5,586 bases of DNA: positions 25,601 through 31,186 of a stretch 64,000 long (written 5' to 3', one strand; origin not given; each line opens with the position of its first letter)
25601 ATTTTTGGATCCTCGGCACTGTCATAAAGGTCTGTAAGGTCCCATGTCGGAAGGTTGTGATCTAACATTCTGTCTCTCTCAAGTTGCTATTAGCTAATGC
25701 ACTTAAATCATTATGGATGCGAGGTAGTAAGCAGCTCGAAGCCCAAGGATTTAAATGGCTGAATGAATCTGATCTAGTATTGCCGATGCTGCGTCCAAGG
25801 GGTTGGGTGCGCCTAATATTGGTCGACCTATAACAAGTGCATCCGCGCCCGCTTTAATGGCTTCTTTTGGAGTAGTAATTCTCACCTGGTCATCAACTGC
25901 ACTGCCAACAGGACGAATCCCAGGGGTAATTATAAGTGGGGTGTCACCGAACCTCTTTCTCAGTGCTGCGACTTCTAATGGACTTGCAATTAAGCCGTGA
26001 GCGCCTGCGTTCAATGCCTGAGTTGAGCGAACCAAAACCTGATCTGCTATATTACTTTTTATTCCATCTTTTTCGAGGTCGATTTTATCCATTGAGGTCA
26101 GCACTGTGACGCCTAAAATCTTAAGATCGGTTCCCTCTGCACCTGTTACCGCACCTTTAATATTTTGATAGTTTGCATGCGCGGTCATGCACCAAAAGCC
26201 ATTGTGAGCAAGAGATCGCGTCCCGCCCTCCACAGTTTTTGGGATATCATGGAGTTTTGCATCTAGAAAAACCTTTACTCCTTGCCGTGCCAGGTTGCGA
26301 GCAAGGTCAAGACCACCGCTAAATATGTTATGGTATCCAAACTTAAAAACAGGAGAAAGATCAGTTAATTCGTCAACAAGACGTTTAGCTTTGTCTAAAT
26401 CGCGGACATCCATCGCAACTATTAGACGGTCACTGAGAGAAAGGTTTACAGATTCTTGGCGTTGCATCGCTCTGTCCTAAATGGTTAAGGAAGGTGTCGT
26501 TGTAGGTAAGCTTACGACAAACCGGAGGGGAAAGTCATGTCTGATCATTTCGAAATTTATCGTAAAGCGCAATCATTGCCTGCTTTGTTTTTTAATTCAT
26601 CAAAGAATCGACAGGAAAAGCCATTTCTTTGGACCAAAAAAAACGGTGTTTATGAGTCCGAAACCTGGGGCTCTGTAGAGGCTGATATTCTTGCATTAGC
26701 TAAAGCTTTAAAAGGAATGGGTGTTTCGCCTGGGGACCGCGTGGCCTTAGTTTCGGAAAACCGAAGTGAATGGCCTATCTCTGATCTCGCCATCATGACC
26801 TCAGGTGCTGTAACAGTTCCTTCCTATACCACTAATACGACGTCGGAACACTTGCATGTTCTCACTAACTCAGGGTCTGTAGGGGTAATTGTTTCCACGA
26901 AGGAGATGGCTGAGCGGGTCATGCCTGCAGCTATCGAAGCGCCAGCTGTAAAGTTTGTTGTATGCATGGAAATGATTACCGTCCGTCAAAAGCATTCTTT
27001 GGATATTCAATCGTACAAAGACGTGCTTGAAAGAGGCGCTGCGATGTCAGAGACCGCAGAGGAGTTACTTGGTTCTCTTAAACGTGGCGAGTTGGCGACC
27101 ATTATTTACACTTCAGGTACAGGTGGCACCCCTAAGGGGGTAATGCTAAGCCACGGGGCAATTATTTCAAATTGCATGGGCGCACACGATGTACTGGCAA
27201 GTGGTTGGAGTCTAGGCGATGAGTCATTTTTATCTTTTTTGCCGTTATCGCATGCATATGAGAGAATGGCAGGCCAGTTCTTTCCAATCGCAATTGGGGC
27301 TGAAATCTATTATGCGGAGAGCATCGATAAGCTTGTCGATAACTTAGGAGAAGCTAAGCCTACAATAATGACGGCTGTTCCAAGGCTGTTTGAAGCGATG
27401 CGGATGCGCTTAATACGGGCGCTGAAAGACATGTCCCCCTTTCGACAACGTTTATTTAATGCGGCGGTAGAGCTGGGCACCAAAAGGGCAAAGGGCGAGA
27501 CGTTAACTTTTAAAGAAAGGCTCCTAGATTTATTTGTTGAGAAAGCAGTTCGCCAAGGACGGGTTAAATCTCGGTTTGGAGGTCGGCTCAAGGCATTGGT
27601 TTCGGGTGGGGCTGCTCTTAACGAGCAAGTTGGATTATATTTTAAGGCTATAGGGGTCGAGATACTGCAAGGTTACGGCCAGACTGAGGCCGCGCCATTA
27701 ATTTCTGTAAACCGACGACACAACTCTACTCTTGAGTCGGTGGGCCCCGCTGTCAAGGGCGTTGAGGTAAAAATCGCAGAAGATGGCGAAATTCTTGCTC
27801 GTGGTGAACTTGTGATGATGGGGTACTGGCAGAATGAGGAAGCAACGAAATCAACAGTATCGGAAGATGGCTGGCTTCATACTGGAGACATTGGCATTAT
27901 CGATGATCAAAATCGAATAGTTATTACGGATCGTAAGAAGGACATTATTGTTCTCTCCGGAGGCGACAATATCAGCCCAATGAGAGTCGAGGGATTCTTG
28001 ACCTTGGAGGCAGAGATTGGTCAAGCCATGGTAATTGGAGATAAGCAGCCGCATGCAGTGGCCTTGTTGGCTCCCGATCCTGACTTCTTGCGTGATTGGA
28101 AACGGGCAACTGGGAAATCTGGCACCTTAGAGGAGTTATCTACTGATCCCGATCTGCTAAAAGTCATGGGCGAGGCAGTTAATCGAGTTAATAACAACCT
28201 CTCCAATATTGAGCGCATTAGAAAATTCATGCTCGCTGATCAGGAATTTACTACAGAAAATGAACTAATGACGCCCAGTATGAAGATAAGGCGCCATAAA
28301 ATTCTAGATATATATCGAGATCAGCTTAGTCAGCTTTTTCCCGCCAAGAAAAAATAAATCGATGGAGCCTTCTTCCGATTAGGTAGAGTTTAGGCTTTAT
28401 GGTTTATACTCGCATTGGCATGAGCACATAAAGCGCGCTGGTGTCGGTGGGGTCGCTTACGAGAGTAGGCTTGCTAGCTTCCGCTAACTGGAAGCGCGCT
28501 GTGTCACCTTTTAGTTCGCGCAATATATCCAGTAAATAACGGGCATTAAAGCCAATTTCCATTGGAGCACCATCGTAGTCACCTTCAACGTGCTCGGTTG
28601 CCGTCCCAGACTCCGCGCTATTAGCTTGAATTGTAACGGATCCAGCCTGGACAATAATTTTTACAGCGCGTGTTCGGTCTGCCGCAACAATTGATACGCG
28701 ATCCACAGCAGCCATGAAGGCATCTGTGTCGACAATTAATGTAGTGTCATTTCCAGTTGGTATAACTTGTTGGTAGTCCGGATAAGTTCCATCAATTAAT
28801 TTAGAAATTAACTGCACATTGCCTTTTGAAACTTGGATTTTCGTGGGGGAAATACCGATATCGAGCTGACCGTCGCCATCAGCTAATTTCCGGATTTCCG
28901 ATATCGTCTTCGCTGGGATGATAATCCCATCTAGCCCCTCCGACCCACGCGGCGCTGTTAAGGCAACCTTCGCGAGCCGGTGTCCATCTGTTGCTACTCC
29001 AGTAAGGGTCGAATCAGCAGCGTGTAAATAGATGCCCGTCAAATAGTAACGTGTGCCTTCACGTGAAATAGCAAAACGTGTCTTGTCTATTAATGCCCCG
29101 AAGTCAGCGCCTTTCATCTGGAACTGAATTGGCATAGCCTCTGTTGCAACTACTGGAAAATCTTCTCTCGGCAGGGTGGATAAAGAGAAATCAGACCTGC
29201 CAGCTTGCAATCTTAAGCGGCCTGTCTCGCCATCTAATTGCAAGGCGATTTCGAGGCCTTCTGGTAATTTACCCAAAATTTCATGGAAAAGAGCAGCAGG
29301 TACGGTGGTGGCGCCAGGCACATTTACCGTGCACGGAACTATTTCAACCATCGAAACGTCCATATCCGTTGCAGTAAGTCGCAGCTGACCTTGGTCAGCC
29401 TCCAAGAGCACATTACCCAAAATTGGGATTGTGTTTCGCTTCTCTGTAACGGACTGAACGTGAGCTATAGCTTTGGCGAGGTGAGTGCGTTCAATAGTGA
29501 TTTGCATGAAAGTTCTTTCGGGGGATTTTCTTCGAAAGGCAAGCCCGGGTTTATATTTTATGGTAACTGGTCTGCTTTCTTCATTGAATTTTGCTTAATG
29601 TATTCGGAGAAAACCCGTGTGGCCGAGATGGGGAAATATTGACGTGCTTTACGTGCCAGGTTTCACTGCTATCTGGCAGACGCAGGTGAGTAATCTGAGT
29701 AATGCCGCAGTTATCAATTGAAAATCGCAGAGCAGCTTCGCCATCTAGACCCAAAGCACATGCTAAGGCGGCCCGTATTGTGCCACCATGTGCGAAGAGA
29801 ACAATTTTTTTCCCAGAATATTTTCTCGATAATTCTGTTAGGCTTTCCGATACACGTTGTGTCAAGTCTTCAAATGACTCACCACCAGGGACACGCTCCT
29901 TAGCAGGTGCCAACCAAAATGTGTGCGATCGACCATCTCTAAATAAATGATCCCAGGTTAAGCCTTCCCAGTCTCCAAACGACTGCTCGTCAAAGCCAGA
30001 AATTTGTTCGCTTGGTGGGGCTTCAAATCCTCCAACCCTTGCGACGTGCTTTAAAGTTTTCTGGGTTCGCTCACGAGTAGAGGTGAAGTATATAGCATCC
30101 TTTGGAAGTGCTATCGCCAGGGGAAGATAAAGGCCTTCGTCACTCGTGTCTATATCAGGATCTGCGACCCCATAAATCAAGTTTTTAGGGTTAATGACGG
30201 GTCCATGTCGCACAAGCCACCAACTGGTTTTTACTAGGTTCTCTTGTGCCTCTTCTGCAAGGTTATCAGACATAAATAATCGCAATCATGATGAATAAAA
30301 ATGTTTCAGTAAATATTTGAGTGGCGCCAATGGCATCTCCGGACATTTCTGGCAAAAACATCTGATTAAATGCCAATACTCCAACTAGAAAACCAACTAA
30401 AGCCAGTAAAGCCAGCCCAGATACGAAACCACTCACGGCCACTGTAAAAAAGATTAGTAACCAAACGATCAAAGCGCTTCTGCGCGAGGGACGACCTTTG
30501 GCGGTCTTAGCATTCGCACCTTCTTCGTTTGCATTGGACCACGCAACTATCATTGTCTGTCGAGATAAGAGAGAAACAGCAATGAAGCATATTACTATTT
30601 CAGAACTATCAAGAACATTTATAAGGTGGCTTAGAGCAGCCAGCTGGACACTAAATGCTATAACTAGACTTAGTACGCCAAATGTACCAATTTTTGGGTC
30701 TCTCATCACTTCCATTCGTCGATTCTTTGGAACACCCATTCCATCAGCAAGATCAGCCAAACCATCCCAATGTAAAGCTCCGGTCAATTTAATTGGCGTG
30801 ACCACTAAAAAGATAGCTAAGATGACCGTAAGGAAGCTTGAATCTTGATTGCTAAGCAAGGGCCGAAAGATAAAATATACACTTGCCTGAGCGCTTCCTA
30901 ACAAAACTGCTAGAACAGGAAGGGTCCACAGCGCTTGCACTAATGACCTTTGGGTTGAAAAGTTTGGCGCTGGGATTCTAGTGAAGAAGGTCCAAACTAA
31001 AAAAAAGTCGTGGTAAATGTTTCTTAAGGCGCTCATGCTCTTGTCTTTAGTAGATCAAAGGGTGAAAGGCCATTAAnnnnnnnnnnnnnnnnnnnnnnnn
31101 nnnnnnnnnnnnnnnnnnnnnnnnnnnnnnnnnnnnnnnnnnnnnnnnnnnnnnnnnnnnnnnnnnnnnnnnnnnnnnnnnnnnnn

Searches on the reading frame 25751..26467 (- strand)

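Call 103: search_protein_families(library=pfam, proteins=[window:25751-26467:-], max_evalue=1e-8)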
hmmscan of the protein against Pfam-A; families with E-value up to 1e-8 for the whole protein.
window:25751-26467:- (238 aa): 1 family
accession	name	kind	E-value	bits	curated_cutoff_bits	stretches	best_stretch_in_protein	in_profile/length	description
PF00215.30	OMPdecase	-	2.2e-47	162.2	27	1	14-230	2-221/221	Orotidine 5'-phosphate decarboxylase / HUMPS family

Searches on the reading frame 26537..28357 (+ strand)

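Call 103: search_protein_families(library=pfam, proteins=[window:26537-28357:+], max_evalue=1e-8)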
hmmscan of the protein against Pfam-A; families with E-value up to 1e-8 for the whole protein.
window:26537-28357:+ (606 aa): 2 families
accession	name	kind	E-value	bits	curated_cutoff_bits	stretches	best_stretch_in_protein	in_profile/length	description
PF00501.34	AMP-binding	-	4e-70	237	29.9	1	21-431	4-384/384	AMP-binding enzyme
PF23562.2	AMP-binding_C_3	-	6.7e-09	36.6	20.8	0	469-601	2-120/124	AMP-binding enzyme C-terminal domain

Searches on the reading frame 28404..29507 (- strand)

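Call 103: search_protein_families(library=pfam, proteins=[window:28404-29507:-], max_evalue=1e-8)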
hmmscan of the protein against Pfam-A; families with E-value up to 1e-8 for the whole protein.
window:28404-29507:- (367 aa): 3 families
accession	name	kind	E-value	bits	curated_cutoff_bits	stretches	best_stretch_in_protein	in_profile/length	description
PF00712.24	DNA_pol3_beta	-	7.5e-41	139.5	24.4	1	1-120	1-119/120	DNA polymerase III beta subunit, N-terminal domain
PF02768.20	DNA_pol3_beta_3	-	1.2e-39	135.3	27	1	247-366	2-121/121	DNA polymerase III beta subunit, C-terminal domain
PF02767.21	DNA_pol3_beta_2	-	6.5e-36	123.6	27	1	132-244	3-116/116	DNA polymerase III beta subunit, central domain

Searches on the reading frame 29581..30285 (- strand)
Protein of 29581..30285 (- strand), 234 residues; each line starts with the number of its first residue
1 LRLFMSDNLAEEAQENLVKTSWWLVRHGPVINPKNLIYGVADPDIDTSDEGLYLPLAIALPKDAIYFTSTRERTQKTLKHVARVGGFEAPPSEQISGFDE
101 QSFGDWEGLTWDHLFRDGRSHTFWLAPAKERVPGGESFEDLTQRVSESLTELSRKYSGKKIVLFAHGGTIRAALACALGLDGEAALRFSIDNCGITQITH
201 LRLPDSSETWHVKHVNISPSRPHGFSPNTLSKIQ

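Call 103: search_protein_families(library=pfam, proteins=[window:29581-30285:-], max_evalue=1e-8)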
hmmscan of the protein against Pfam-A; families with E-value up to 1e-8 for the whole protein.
window:29581-30285:- (234 aa): 1 family
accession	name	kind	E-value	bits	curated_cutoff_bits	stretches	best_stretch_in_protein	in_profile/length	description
PF00300.27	His_Phos_1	-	1.4e-32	113.4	21.7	1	23-200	2-181/194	Histidine phosphatase superfamily (branch 1)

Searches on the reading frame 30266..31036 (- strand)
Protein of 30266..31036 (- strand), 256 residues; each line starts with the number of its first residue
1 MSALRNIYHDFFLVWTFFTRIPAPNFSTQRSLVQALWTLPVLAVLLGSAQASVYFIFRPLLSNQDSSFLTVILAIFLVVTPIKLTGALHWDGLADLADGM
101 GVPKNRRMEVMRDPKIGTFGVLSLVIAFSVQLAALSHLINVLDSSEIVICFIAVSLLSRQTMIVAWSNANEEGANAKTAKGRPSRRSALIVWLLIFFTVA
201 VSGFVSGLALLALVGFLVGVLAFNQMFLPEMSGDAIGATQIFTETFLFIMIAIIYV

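Call 103: search_protein_families(library=pfam, proteins=[window:30266-31036:-], max_evalue=1e-8)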
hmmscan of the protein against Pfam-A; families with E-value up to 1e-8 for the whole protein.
window:30266-31036:- (256 aa): 1 family
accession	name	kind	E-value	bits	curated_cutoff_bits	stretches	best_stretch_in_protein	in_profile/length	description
PF02654.20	CobS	-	1e-35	124.2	23.2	1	15-247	2-205/207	Cobalamin-5-phosphate synthase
